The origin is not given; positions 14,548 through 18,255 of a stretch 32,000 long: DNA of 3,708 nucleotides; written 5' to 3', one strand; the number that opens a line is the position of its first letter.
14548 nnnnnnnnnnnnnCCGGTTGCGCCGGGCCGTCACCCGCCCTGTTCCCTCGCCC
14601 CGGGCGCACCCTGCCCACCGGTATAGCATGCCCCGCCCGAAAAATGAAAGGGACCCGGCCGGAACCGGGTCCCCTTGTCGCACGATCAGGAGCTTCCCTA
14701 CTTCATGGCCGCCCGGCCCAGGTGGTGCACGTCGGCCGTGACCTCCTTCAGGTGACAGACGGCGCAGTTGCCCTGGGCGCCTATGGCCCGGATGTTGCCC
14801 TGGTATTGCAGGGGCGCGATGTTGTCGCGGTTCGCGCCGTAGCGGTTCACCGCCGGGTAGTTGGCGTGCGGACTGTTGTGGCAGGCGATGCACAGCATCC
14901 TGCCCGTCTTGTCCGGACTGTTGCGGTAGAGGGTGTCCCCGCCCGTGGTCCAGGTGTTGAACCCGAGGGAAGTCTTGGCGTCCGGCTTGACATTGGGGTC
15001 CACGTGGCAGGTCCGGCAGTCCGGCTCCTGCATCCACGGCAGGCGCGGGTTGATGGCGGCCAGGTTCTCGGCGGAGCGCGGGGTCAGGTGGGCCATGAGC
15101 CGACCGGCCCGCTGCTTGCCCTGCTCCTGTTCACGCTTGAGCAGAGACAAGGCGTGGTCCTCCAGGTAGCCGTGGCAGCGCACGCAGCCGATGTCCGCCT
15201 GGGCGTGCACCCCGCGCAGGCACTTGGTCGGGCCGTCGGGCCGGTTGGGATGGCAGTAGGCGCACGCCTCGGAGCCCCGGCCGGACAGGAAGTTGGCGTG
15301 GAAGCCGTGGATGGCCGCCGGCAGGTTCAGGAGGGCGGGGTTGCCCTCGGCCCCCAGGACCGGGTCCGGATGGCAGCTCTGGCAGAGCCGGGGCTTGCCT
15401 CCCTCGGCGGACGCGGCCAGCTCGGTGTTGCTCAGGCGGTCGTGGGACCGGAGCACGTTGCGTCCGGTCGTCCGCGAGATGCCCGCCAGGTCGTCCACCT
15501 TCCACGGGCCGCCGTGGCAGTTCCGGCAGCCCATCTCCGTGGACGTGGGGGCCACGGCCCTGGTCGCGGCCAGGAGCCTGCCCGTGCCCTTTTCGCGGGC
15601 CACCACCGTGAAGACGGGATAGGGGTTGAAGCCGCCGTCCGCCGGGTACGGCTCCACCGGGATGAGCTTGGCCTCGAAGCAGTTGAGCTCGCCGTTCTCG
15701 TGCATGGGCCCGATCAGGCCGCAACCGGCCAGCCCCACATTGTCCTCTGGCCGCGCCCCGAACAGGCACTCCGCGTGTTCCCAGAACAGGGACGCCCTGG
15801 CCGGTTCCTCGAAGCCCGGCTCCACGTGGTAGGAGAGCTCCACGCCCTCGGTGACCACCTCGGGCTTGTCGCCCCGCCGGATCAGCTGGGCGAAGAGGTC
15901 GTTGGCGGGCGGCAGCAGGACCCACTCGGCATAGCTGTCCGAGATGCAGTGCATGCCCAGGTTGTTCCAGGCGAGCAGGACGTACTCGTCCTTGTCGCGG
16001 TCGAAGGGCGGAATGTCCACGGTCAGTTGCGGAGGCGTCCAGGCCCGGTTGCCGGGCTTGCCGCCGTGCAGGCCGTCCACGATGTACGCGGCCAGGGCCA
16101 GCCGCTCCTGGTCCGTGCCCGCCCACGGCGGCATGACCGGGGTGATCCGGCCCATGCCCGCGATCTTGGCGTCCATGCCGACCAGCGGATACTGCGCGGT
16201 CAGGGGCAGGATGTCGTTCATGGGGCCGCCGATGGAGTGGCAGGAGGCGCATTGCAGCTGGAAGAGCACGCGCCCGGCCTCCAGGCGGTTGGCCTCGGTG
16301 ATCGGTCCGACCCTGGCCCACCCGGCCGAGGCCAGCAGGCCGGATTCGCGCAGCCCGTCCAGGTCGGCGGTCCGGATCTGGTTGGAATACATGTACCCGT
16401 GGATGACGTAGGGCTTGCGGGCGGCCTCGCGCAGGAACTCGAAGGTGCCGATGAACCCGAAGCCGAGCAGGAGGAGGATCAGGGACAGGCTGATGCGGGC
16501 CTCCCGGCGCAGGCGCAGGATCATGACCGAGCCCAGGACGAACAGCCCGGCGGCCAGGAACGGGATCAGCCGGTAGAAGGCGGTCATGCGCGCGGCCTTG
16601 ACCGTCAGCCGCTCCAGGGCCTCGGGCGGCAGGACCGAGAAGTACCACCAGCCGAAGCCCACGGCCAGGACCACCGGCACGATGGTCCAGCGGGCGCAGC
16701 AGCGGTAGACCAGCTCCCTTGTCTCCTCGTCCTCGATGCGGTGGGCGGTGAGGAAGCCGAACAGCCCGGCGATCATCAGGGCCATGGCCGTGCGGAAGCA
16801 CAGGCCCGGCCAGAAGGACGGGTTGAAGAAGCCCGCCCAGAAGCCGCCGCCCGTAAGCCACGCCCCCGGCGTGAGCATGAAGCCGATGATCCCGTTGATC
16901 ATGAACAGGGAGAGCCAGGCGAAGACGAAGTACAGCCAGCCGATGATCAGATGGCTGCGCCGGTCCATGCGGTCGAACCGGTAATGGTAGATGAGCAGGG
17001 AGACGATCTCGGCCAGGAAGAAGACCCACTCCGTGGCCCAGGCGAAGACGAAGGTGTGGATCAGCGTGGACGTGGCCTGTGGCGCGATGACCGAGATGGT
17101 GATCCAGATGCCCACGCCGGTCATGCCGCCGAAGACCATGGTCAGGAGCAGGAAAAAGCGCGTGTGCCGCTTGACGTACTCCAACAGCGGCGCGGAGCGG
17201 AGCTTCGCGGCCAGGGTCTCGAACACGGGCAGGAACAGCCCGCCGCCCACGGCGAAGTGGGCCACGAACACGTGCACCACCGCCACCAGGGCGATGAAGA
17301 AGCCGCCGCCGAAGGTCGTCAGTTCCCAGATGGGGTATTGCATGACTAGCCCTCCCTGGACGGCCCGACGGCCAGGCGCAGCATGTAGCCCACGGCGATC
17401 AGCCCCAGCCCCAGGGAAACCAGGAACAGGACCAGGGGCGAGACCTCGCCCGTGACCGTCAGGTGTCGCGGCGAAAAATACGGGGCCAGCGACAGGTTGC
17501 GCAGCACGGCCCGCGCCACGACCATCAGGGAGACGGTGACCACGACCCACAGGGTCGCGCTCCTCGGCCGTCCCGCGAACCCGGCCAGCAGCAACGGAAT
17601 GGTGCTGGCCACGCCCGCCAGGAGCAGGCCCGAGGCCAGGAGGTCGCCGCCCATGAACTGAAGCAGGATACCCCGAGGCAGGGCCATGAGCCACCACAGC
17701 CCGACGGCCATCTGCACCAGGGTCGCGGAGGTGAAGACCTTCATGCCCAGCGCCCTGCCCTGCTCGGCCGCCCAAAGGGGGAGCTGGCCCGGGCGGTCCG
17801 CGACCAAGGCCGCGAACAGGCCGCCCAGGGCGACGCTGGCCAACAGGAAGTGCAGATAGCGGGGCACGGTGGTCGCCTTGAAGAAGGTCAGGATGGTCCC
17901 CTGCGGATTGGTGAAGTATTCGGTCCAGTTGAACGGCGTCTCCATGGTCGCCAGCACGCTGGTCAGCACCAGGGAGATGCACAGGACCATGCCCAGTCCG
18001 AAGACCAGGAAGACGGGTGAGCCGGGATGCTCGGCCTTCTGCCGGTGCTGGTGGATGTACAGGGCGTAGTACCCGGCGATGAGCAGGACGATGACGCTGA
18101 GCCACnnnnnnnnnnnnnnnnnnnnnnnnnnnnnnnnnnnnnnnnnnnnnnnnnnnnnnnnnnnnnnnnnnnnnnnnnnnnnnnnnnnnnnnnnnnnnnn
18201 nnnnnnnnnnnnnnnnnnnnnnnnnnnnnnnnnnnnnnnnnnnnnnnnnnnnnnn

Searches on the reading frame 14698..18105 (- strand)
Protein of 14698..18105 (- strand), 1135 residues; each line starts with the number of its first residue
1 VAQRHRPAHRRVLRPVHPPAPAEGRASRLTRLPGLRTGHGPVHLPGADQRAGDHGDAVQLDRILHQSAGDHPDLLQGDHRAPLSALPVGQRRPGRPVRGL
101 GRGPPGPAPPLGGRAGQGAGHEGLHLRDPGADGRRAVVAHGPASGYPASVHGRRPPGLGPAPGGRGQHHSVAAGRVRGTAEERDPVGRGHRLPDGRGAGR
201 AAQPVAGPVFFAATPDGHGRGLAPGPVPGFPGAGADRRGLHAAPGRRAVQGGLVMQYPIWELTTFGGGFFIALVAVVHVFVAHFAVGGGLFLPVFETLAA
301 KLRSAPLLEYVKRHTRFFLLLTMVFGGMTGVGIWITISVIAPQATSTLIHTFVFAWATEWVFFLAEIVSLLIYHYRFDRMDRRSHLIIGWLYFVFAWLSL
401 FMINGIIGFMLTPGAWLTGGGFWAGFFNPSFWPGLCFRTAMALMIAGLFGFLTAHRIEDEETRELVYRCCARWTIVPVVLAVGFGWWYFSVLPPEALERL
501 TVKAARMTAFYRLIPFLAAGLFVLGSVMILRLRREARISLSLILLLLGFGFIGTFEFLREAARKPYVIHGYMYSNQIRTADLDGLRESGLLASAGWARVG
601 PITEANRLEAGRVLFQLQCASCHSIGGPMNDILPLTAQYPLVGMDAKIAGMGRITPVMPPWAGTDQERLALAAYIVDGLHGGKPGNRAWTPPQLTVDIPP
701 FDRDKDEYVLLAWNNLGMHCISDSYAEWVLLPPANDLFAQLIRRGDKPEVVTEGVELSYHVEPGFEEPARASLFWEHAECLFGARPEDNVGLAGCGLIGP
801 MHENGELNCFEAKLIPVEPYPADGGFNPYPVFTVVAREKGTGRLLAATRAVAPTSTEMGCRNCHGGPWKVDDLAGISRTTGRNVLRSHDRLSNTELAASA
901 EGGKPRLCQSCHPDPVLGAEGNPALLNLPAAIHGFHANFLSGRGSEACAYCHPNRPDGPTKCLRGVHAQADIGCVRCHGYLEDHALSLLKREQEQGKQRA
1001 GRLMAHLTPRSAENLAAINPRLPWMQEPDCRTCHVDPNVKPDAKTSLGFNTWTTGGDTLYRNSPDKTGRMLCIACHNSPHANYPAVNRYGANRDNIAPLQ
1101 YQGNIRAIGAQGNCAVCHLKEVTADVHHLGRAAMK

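Call 8: search_protein_families(library=pfam, proteins=[window:14698-18105:-], max_evalue=0.001)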
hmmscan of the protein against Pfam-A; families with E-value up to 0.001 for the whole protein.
window:14698-18105:- (1135 aa): 5 families
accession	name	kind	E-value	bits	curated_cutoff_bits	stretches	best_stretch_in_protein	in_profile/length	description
PF14522.11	Cytochrome_C7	-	4.1e-11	43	24.8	0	1028-1118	14-66/67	Cytochrome c7 and related cytochrome c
PF22113.1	Mtrc-MtrF_II-IV_dom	-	1e-09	38.6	30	1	946-1127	7-175/176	Outer membrane cytochrome MtrC/MtrF-like, domains II/IV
PF01654.22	Cyt_bd_oxida_I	-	3.9e-07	29.4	26.2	1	271-449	6-191/418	Cytochrome bd terminal oxidase subunit I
PF14537.11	Cytochrom_c3_2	-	1.9e-05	25.5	25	0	966-1035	1-65/79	Cytochrome c3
PF13442.11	Cytochrome_CBB3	-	2.2e-05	25.2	27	1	607-675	2-68/68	Cytochrome C oxidase, cbb3-type, subunit III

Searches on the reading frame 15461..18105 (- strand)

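Call 65: search_protein_families(library=pfam, proteins=[window:15461-18105:-], max_evalue=0.001)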
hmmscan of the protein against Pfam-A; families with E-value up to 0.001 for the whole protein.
window:15461-18105:- (881 aa): 2 families
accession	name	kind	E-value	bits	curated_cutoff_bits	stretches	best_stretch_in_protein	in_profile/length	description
PF01654.22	Cyt_bd_oxida_I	-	2e-07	30.4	26.2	1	271-449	6-191/418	Cytochrome bd terminal oxidase subunit I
PF13442.11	Cytochrome_CBB3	-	4.3e-07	30.6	27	1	607-675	2-68/68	Cytochrome C oxidase, cbb3-type, subunit III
